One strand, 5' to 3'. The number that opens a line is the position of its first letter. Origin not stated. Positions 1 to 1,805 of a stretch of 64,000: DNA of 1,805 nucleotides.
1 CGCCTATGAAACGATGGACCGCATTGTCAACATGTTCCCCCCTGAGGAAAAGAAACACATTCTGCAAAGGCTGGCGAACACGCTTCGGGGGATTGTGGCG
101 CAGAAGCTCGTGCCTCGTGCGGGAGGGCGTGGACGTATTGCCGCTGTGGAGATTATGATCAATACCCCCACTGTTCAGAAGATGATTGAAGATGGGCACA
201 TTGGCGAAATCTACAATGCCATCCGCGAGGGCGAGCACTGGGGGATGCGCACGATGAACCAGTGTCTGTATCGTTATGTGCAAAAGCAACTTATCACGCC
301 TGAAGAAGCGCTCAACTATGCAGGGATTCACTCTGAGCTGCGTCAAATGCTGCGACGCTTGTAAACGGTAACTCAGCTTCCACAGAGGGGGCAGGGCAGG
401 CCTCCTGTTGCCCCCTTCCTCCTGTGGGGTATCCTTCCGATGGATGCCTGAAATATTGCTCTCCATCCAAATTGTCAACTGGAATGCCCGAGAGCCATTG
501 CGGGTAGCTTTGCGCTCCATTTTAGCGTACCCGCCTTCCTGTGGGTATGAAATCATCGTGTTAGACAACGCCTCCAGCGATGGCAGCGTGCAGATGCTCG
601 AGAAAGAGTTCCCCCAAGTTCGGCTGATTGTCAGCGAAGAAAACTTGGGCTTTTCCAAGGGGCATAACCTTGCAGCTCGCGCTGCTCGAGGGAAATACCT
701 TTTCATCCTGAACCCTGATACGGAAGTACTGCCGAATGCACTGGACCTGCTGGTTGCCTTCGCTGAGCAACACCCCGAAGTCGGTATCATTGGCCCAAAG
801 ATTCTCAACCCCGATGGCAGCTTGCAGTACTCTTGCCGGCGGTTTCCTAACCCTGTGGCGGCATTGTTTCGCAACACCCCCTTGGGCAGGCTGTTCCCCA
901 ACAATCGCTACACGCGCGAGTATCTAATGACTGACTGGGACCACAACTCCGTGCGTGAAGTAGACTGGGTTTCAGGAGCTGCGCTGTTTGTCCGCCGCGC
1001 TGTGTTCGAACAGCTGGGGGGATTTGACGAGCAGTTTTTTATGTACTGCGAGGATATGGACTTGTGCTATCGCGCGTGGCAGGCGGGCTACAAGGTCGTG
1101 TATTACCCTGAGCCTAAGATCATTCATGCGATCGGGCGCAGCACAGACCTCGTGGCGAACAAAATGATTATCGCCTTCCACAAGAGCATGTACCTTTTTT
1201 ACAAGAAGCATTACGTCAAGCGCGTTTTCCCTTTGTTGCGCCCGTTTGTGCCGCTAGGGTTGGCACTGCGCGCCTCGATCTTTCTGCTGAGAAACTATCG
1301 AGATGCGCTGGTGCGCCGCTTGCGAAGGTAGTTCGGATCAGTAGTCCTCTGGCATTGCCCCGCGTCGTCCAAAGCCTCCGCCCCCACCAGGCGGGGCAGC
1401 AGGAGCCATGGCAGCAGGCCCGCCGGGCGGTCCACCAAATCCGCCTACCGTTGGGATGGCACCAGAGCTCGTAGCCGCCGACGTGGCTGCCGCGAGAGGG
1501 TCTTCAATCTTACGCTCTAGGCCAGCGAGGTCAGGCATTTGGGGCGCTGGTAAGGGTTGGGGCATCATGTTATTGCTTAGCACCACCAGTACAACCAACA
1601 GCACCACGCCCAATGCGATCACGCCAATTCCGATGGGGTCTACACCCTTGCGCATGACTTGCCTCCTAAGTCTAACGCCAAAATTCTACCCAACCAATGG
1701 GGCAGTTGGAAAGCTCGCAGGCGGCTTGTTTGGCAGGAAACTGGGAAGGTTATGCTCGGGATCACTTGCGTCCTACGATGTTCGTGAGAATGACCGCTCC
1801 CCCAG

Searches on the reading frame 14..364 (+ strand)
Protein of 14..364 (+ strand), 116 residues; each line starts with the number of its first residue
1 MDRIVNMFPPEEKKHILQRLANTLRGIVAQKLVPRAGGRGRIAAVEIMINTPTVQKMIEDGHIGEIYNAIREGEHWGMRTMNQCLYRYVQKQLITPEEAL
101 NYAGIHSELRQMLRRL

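Call 55: search_protein_families(library=pfam, proteins=[window:14-364:+], max_evalue=0.001)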
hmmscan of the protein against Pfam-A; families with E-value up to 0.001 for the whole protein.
window:14-364:+ (116 aa): 0 families

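Call 68: search_solved_structures(query=window:14-364:+, max_evalue=0.001)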
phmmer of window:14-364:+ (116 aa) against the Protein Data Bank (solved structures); distinct sequences matched with E-value up to 0.001: 9.
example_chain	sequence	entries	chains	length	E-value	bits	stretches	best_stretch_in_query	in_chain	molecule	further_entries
6ojx_A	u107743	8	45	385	1.1e-21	80.1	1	2-113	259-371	Twitching motility pilus retraction ATPase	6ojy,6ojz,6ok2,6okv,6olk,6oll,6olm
5zfq_A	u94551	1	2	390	2e-20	76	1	2-114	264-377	Twitching motility pilus retraction protein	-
3jvu_A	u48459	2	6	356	1e-19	73.7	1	1-105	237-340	Twitching mobility protein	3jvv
9n32_A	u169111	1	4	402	1.3e-18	70.2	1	1-114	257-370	PilU protein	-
5fl3_A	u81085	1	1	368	1.6e-18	69.8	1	2-114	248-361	PILI RETRACTION PROTEIN PILT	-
2gsz_A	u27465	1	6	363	1.2e-16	63.8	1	2-114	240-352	twitching motility protein PilT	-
2ewv_A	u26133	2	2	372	1.3e-16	63.7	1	2-114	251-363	twitching motility protein PilT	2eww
10my_A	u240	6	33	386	2e-16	63.1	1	1-114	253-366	PilT/PilU family type 4a pilus ATPase | Twitching motility protein PilT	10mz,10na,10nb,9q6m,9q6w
2eyu_A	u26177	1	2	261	6.3e-16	61.5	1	2-114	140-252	twitching motility protein PilT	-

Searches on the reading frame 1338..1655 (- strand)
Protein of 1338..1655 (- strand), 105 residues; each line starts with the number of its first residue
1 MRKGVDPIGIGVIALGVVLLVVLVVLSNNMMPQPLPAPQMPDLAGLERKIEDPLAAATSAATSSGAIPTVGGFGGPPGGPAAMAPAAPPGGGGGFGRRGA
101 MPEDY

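Call 55: search_protein_families(library=pfam, proteins=[window:1338-1655:-], max_evalue=0.001)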
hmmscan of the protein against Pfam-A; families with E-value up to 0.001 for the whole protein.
window:1338-1655:- (105 aa): 0 families
